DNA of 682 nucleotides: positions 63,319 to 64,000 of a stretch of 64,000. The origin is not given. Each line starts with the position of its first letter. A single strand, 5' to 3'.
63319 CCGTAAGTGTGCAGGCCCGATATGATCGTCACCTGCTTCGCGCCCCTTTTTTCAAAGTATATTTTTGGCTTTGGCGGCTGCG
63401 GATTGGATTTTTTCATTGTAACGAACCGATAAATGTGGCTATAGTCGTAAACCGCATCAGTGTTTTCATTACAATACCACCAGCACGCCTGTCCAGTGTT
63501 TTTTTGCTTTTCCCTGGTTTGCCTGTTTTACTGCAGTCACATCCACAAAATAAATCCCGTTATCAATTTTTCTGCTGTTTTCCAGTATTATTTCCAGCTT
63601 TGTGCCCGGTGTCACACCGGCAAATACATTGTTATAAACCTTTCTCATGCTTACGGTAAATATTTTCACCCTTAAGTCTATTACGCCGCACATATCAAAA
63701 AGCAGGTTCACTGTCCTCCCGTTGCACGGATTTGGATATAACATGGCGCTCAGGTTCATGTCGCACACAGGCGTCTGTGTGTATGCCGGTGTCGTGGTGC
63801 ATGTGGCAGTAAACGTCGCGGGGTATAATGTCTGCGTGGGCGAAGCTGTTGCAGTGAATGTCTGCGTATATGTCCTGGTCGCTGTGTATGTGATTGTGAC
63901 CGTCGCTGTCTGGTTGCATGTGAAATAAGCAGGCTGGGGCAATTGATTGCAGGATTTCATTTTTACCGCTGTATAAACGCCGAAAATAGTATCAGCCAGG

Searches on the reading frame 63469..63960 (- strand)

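Call 58: search_protein_families(library=pfam, proteins=[window:63469-63960:-], max_evalue=0.001)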
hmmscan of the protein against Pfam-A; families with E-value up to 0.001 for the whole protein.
window:63469-63960:- (163 aa): 1 family
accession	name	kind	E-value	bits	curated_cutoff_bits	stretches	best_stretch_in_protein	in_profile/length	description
PF18962.6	Por_Secre_tail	-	0.00057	20.6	27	0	74-149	1-70/75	Secretion system C-terminal sorting domain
